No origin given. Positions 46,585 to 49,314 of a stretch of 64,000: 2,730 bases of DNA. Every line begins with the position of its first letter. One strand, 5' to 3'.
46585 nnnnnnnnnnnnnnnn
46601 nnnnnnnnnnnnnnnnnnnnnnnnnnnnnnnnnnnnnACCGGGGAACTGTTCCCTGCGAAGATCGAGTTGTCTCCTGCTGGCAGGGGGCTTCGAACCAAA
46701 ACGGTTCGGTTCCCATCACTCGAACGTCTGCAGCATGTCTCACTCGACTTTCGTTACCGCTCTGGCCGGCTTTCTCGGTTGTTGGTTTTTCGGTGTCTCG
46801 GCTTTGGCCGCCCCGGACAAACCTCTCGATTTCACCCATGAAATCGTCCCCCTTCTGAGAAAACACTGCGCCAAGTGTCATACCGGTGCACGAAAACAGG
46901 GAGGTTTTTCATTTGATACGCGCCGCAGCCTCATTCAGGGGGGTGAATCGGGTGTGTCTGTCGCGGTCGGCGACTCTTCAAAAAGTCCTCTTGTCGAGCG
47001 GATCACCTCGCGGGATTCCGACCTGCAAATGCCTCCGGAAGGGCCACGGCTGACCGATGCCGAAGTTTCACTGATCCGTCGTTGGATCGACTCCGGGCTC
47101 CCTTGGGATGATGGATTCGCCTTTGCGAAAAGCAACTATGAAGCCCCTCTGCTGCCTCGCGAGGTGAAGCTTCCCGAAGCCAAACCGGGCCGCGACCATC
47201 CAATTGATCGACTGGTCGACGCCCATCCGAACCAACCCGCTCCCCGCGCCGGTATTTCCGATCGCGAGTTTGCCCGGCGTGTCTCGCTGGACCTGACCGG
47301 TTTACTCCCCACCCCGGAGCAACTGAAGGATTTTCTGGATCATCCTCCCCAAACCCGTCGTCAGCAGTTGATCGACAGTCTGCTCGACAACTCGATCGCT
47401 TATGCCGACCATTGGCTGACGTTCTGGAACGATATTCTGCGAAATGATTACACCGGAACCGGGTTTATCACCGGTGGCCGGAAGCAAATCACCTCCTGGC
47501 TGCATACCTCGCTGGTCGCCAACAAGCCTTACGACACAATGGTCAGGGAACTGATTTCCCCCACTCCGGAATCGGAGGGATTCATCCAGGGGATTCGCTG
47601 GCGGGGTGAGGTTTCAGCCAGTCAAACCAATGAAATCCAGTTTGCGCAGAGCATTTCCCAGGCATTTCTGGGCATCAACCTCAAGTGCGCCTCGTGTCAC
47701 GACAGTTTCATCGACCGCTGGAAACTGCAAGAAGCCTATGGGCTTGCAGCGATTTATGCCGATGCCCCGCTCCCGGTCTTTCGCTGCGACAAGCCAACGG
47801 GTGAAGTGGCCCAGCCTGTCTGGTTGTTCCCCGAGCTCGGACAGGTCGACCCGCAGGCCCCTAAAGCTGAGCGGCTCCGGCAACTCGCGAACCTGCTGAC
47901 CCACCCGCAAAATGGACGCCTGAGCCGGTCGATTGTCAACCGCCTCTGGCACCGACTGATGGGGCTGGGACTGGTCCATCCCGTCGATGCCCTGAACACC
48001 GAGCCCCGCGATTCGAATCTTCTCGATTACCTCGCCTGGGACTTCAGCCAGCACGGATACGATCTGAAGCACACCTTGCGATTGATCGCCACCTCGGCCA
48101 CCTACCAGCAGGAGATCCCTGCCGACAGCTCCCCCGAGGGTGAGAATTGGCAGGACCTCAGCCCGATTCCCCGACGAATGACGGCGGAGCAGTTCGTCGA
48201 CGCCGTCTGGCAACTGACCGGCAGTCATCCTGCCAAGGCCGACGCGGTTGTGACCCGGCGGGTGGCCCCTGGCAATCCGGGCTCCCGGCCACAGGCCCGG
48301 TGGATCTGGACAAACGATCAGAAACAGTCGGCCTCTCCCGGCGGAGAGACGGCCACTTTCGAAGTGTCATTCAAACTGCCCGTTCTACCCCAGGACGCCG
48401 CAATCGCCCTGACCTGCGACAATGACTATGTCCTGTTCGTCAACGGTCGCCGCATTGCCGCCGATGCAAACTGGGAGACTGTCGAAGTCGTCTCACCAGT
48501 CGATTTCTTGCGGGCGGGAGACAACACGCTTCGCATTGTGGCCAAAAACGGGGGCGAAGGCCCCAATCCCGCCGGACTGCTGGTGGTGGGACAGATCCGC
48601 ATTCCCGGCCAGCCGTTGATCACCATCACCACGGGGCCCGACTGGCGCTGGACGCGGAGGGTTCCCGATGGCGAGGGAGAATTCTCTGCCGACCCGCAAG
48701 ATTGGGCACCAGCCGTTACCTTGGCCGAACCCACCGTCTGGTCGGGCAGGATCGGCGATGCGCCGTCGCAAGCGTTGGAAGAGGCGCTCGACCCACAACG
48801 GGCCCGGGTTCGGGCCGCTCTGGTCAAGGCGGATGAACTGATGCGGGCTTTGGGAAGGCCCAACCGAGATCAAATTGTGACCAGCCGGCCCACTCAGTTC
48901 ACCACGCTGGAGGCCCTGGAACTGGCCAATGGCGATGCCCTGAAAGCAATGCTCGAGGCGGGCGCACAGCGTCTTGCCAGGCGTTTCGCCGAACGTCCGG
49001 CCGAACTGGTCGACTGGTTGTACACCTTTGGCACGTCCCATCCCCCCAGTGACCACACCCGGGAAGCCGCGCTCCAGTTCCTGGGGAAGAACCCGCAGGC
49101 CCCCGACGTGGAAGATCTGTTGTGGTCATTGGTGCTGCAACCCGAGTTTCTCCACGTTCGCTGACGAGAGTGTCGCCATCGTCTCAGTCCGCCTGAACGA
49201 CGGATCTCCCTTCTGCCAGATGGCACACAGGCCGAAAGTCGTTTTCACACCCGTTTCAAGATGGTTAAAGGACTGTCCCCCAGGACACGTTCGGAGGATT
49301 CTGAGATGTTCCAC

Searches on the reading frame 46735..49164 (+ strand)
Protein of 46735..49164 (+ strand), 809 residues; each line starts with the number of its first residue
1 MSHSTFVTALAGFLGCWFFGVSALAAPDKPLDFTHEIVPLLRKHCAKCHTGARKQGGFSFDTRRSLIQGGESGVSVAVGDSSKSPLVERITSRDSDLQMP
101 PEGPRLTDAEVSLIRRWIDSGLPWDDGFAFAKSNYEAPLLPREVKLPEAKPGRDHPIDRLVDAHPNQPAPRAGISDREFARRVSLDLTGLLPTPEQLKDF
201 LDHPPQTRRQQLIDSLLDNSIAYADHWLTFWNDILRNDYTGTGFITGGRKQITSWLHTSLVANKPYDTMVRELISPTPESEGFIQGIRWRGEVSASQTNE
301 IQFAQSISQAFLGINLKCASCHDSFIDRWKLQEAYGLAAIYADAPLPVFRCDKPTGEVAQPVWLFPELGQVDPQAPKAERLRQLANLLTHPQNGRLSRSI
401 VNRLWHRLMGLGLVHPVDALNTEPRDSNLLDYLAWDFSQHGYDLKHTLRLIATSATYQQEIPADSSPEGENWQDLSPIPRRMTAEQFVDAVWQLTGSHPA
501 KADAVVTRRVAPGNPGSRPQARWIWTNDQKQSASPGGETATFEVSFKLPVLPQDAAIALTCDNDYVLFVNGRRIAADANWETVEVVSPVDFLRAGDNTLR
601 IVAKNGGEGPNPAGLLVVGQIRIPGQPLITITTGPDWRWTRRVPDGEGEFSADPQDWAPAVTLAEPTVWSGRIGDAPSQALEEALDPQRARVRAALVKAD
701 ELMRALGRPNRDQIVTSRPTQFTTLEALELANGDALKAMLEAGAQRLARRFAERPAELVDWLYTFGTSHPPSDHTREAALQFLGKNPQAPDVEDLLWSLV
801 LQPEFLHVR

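Call 38: find_encoding_contigs(protein=window:46735-49164:+, flank=10000, max_places=6)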
Protein window:46735-49164:+ (809 aa): no gene with exactly this product is on record in the collection.
